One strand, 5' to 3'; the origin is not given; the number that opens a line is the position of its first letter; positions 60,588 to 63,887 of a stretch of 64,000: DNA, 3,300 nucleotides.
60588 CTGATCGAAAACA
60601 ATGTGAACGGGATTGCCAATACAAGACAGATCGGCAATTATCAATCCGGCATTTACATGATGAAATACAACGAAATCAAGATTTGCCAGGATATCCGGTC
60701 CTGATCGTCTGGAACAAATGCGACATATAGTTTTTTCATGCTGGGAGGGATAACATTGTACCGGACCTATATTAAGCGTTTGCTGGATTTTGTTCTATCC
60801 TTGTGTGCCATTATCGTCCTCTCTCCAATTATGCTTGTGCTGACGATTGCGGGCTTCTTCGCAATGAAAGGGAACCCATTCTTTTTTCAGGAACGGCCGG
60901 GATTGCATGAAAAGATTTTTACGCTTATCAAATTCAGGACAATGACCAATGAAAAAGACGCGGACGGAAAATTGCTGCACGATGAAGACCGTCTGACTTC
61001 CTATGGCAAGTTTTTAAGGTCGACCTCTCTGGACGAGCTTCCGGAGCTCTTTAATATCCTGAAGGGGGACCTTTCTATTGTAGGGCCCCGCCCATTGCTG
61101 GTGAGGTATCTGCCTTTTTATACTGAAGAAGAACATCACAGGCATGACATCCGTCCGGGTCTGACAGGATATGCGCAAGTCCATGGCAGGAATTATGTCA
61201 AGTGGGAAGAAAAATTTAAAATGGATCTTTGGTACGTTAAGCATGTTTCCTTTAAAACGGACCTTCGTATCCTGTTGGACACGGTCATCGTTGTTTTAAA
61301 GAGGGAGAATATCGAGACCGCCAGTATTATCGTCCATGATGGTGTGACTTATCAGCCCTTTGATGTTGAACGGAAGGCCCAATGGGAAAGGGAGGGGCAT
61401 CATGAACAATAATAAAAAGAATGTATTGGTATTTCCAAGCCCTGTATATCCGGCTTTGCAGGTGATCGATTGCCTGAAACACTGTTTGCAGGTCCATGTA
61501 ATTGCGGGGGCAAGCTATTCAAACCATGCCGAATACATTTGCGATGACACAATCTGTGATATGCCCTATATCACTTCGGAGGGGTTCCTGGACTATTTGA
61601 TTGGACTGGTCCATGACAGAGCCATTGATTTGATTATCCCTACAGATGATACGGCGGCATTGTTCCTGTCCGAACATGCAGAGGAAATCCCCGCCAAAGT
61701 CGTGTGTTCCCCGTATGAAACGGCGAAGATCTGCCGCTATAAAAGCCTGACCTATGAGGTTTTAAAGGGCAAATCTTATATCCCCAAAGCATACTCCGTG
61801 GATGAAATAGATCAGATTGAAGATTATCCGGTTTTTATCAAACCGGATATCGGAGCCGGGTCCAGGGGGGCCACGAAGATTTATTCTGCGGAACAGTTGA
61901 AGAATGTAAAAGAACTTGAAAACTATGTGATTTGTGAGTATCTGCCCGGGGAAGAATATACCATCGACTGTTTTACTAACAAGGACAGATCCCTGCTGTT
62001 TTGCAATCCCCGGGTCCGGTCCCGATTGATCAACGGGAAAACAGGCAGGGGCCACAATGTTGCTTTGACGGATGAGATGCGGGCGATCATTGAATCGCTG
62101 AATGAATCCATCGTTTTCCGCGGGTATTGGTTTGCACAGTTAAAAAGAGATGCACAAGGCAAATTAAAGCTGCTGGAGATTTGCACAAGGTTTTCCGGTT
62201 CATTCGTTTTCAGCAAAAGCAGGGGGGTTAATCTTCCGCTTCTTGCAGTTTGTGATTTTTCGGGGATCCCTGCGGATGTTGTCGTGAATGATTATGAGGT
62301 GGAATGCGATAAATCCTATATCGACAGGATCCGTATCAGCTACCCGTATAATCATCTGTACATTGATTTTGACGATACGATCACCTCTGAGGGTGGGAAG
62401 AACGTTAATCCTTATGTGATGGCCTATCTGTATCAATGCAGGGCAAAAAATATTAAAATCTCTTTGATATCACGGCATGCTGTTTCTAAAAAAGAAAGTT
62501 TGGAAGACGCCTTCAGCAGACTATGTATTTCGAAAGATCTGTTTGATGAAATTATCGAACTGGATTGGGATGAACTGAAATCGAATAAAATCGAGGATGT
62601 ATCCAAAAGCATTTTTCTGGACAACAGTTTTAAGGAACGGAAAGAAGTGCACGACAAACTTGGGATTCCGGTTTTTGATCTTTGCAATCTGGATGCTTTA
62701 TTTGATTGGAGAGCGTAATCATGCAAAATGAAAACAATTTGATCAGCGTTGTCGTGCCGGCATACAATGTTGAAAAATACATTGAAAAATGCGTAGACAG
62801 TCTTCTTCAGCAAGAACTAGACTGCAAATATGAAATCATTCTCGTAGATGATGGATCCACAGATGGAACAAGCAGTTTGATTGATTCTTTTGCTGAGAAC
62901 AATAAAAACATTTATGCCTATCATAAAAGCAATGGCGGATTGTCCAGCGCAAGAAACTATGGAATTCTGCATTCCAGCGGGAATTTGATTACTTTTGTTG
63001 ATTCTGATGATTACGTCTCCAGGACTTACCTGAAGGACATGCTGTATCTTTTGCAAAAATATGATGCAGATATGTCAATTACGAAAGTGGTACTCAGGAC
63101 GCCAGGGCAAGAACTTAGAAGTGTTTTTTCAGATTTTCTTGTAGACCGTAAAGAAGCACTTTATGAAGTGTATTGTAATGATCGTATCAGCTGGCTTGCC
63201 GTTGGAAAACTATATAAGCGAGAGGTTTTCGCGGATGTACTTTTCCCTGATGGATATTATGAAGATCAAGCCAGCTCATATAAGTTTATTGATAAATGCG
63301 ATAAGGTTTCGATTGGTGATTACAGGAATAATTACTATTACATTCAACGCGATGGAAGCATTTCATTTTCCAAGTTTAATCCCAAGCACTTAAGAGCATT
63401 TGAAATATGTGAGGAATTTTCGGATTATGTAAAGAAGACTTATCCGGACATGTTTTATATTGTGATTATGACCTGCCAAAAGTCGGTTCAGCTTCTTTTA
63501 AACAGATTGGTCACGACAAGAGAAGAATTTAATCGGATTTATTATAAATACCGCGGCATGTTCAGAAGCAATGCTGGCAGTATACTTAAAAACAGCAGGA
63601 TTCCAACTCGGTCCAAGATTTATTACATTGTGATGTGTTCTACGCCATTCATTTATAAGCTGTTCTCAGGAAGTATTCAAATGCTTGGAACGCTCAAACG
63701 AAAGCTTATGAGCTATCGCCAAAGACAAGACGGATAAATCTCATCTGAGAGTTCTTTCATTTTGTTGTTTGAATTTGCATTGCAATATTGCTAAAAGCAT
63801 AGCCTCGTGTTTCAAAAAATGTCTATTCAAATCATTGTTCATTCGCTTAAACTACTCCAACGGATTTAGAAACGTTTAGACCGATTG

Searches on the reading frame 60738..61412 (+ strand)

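Call 6: search_protein_families(library=pfam, proteins=[window:60738-61412:+], max_evalue=0.001)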
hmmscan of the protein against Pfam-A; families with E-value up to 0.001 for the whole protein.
window:60738-61412:+ (224 aa): 1 family
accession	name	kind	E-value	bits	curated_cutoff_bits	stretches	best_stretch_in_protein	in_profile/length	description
PF02397.22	Bac_transf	-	4.5e-61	205.9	27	1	13-188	1-179/179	Bacterial sugar transferase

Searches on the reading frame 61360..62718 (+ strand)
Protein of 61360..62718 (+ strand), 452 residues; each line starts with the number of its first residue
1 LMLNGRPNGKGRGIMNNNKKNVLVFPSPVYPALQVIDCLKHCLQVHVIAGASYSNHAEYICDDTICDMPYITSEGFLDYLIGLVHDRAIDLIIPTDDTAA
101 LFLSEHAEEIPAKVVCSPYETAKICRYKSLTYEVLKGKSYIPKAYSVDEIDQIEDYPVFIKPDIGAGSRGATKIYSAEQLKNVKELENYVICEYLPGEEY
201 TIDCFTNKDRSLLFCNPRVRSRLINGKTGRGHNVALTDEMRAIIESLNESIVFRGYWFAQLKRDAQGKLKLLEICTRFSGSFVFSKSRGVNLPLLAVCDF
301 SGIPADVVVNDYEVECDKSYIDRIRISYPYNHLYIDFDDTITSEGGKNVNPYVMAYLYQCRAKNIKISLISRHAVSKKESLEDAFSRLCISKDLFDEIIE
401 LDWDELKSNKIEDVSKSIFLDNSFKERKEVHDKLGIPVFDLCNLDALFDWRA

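Call 6: search_protein_families(library=pfam, proteins=[window:61360-62718:+], max_evalue=0.001)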
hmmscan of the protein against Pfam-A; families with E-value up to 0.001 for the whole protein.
window:61360-62718:+ (452 aa): 3 families
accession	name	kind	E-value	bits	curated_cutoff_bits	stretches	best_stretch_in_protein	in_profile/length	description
PF15632.11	ATPgrasp_Ter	-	1.7e-17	63.8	29.1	1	186-304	2-112/131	ATP-grasp in the biosynthetic pathway with Ter operon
PF02655.19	ATP-grasp_3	-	2e-09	38.2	23.2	1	128-258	4-138/160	ATP-grasp domain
PF13535.11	ATP-grasp_4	-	3.7e-05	23.8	27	0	155-209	2-75/160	ATP-grasp domain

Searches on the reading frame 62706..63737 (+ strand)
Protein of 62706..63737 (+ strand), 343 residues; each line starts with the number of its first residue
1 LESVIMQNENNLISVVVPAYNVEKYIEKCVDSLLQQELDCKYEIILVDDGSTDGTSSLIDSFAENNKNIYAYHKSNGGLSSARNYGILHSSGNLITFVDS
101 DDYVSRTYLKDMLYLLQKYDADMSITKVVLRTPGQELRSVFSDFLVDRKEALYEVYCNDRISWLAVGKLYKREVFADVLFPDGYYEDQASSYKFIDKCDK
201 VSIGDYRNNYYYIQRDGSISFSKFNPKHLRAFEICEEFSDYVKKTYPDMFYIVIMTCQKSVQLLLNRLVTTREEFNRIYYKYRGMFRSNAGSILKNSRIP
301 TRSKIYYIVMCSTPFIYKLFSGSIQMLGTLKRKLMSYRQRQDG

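Call 6: search_protein_families(library=pfam, proteins=[window:62706-63737:+], max_evalue=0.001)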
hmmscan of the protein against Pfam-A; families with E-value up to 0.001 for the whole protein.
window:62706-63737:+ (343 aa): 3 families
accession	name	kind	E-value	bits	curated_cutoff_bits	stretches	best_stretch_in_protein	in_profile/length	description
PF00535.33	Glycos_transf_2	-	2.3e-34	119.2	23.3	1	14-140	1-127/168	Glycosyl transferase family 2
PF10111.15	Glyco_tranf_2_2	-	5.7e-16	59.2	27.3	1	14-125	1-115/276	Glycosyltransferase like family 2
PF13641.12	Glyco_tranf_2_3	-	3.6e-11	44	27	1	13-129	3-124/230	Glycosyltransferase like family 2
